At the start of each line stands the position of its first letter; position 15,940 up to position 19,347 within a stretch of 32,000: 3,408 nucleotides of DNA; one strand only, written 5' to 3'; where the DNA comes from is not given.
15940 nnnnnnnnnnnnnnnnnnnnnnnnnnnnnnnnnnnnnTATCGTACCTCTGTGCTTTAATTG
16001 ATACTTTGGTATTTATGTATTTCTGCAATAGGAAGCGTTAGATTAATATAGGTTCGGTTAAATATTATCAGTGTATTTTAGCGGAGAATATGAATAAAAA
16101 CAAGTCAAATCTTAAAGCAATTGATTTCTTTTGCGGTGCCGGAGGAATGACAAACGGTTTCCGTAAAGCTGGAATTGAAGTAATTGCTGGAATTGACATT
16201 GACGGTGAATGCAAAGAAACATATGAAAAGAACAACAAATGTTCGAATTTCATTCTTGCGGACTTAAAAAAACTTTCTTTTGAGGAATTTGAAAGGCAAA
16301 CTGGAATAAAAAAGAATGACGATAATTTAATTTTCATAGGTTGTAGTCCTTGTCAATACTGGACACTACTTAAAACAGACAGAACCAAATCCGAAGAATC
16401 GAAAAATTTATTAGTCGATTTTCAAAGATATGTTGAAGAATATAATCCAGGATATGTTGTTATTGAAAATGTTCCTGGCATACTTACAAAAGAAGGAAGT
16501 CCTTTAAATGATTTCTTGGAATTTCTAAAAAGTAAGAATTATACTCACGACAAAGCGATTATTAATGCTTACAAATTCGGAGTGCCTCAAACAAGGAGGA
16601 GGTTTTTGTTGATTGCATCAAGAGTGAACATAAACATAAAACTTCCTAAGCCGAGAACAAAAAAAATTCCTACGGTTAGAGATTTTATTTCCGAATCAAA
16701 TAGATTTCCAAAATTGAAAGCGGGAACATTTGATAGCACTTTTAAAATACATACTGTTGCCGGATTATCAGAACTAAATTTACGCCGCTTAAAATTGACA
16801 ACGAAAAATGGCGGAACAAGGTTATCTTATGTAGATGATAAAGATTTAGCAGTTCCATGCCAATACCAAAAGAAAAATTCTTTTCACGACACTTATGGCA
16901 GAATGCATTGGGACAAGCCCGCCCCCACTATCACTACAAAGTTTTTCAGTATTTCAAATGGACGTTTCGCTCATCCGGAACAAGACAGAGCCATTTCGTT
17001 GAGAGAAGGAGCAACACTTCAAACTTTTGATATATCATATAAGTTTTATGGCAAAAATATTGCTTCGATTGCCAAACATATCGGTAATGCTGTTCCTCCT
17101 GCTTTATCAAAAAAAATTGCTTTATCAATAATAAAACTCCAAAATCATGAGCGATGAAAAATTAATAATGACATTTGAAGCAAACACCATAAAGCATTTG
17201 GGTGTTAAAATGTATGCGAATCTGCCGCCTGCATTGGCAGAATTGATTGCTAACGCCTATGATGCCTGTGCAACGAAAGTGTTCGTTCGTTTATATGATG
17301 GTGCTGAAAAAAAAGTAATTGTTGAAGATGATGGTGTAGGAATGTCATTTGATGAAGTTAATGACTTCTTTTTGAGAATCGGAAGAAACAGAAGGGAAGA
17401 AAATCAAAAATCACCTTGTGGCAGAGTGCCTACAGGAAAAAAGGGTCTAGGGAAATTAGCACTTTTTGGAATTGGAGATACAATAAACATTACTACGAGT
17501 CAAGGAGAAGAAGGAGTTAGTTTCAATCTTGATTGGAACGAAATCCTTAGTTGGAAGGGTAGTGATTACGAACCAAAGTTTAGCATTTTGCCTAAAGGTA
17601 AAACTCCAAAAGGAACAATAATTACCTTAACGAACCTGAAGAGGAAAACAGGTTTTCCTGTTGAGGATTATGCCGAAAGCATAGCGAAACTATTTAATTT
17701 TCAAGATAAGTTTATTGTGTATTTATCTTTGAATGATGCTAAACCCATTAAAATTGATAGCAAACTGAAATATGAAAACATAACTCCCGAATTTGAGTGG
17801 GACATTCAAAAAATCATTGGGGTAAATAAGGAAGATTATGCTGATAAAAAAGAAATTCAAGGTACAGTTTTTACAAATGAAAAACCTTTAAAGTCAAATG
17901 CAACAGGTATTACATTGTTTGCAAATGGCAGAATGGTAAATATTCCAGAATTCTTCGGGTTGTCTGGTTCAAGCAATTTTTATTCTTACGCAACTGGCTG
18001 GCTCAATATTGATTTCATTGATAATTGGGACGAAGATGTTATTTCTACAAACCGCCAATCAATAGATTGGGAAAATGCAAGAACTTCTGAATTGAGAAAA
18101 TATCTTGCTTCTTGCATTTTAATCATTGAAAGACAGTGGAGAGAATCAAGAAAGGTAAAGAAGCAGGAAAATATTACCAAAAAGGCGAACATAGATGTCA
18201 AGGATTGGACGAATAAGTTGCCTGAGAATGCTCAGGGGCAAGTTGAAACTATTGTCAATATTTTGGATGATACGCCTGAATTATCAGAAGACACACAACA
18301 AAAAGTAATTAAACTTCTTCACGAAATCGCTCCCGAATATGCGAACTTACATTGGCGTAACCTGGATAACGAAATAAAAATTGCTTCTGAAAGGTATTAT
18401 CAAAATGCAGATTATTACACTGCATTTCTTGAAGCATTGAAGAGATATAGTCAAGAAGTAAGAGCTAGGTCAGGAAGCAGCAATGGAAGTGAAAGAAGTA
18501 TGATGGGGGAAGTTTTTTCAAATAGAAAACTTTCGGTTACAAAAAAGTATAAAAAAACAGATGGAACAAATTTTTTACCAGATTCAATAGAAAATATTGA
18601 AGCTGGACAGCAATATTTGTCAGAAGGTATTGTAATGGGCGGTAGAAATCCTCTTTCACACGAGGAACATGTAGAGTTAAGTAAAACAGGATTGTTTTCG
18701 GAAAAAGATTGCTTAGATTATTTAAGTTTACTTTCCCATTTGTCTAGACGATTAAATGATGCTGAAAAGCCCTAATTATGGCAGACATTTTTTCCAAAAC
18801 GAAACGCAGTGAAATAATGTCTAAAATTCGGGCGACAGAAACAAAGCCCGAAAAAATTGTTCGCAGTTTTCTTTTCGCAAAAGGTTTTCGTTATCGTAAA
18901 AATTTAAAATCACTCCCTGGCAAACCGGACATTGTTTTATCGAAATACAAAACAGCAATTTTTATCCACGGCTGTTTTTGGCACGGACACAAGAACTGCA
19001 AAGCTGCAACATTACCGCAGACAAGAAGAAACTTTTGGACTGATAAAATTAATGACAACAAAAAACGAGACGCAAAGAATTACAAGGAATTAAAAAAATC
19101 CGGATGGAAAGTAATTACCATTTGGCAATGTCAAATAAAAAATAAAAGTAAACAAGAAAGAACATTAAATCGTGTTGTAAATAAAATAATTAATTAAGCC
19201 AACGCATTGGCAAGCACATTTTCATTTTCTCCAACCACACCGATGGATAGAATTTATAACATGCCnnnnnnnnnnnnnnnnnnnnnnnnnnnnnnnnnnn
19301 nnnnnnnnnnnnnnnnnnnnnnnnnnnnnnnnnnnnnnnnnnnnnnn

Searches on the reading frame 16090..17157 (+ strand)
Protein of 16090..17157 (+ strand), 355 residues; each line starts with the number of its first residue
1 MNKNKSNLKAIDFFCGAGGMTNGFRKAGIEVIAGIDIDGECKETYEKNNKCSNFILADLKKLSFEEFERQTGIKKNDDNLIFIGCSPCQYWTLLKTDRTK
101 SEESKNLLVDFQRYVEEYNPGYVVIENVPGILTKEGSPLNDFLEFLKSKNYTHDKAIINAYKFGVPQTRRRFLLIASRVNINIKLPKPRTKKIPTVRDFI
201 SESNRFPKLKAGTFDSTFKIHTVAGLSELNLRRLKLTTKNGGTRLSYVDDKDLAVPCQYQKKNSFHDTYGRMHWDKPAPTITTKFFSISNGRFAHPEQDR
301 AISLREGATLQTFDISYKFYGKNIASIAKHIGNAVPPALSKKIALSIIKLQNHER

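Call 31: search_protein_families(library=pfam, proteins=[window:16090-17157:+], max_evalue=0.001)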
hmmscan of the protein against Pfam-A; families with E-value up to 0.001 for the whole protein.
window:16090-17157:+ (355 aa): 2 families
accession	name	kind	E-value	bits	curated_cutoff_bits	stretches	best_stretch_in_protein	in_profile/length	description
PF00145.23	DNA_methylase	-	6.4e-53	180.7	22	1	9-349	2-324/324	C-5 cytosine-specific DNA methylase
PF09445.16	Methyltransf_15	-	0.0003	20.9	22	1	10-53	4-46/165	RNA cap guanine-N2 methyltransferase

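Call 32: search_protein_families(library=padloc, proteins=[window:16090-17157:+], max_evalue=0.001)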
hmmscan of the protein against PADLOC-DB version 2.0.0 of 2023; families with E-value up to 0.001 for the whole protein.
window:16090-17157:+ (355 aa): 59 families (the best 25 are shown)
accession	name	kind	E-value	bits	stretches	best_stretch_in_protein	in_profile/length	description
PDLC03378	MTase_II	-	3e-85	284.5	1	7-352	2-331/344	Type II methyltransferase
PDLC03234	MTase_II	-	6.4e-72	240.9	1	6-352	3-367/375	Type II methyltransferase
PDLC00033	DruM2|DruM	-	4.4e-70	234.8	1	3-349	17-362/368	DNA cytosine methylase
PDLC03326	MTase_II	-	5.3e-58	195.1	2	7-191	4-191/412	Type II methyltransferase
PDLC02651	DrmMII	-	4.2e-54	181.9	1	9-347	4-353/371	DrmMII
PDLC03237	MTase_II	-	1.8e-49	166.6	2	10-190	796-982/1036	Type II methyltransferase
PDLC03272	MTase_II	-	4.2e-48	162.5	1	2-352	69-391/407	Type II methyltransferase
PDLC02649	DrmMII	-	5.1e-41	139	3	77-213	114-254/422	DrmMII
PDLC02650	DrmMII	-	2.2e-40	136.9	2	143-347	208-414/435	DrmMII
PDLC02648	DrmMII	-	3.8e-40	136.1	2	4-193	18-246/468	DrmMII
PDLC00026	DruM2|DruM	-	2.3e-39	133.9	1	5-350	2-317/336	DNA cytosine methylase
PDLC03279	MTase_II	-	3.2e-38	129.4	1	7-349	2-351/587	Type II methyltransferase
PDLC00030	DruM2|DruM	-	1e-37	128.2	1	5-351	3-364/380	DNA cytosine methylase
PDLC02656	DrmMII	-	1.6e-37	127.4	2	258-352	379-470/491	DrmMII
PDLC00027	DruM2|DruM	-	2.6e-37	127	2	2-188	6-184/361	DNA cytosine methylase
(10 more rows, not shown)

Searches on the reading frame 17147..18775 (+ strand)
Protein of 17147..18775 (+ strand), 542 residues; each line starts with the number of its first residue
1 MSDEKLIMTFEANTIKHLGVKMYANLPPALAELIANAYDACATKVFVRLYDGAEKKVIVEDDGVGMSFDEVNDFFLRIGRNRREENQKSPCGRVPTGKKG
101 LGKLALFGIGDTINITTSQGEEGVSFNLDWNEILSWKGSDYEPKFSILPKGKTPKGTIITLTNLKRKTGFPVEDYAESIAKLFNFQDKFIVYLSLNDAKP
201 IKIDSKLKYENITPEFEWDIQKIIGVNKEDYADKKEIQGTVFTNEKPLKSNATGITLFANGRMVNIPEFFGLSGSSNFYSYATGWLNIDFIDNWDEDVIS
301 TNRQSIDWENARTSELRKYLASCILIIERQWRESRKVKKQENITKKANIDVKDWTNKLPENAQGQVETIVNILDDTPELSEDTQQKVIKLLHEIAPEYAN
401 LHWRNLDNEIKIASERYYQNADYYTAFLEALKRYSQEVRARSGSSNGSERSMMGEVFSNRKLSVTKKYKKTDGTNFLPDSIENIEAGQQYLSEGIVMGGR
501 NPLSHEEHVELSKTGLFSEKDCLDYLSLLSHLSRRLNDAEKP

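Call 31: search_protein_families(library=pfam, proteins=[window:17147-18775:+], max_evalue=0.001)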
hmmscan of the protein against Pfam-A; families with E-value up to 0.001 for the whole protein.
window:17147-18775:+ (542 aa): 3 families
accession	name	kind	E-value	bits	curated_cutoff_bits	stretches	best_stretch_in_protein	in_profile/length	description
PF13589.12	HATPase_c_3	-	2.1e-18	67.1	25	1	28-134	5-109/137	Histidine kinase-, DNA gyrase B-, and HSP90-like ATPase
PF09509.15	Hypoth_Ymh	-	8e-14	52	25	1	405-536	2-119/119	Protein of unknown function (Hypoth_ymh)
PF02518.31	HATPase_c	-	0.00038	21.3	26.4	0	29-83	9-66/111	Histidine kinase-, DNA gyrase B-, and HSP90-like ATPase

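Call 32: search_protein_families(library=padloc, proteins=[window:17147-18775:+], max_evalue=0.001)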
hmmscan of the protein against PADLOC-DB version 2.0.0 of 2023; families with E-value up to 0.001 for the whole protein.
window:17147-18775:+ (542 aa): 3 families
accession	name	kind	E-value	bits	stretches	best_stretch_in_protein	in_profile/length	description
PDLC03485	REase_II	-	1.7e-27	94.2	1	1-340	1-357/611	Type II restriction enzyme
PDLC03419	REase_II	-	1.2e-19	68.2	1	1-187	1-200/695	Type II restriction enzyme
PDLC03987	PD-Lambda-3_B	-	7.6e-05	20.1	1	419-541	155-265/270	-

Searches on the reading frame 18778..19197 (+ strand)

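Call 31: search_protein_families(library=pfam, proteins=[window:18778-19197:+], max_evalue=0.001)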
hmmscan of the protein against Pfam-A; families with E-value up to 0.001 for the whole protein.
window:18778-19197:+ (139 aa): 2 families
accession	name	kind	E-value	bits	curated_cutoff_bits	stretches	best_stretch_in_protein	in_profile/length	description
PF03852.21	Vsr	-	1.7e-35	121.1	27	1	2-72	1-71/74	DNA mismatch endonuclease Vsr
PF18741.7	MTES_1575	-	0.00052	20.5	38.2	0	92-136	53-95/96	REase_MTES_1575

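Call 32: search_protein_families(library=padloc, proteins=[window:18778-19197:+], max_evalue=0.001)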
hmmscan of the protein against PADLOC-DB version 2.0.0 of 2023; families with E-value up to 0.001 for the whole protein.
window:18778-19197:+ (139 aa): 1 family
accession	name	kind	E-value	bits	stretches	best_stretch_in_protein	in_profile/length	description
PDLC03397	Vsr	-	3.1e-32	109.9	1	1-126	1-125/156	Type II nicking endonuclease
